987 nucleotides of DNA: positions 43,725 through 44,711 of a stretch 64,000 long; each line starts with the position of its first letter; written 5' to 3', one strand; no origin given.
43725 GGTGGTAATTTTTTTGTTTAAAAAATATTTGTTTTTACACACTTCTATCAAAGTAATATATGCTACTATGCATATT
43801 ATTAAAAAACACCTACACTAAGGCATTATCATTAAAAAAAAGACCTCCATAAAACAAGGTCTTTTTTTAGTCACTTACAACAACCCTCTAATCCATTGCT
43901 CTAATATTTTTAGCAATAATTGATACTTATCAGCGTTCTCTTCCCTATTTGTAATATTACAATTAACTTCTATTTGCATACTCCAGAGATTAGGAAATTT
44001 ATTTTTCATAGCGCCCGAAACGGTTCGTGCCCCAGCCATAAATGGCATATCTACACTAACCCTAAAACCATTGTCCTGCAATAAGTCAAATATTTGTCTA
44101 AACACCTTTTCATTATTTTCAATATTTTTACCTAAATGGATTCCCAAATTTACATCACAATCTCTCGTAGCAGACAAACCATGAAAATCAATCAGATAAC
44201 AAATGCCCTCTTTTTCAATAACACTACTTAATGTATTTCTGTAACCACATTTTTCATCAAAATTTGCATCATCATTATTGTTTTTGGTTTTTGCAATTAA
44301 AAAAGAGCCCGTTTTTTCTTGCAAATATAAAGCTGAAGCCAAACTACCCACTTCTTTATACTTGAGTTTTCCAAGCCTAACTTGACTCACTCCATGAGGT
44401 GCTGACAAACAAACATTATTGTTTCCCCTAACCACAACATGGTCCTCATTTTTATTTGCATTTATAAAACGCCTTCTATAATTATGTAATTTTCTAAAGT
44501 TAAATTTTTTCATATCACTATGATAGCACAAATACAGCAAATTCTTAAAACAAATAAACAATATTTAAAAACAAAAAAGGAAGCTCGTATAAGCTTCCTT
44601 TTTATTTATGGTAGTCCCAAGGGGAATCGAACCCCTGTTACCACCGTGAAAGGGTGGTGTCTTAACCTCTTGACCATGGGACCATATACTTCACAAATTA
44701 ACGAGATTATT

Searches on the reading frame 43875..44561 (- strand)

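Call 9: search_protein_families(library=pfam, proteins=[window:43875-44561:-], max_evalue=0.001)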
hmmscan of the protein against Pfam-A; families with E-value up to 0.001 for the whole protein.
window:43875-44561:- (228 aa): 1 family
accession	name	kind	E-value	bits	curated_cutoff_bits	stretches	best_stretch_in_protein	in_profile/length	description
PF05013.17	FGase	-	0.00022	21.9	28.9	1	110-201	117-215/219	N-formylglutamate amidohydrolase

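Call 91: search_protein_families(library=ncbifam, proteins=[window:43875-44561:-], max_evalue=0.01)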
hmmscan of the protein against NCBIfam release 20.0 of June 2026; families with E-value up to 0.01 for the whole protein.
window:43875-44561:- (228 aa): 0 families
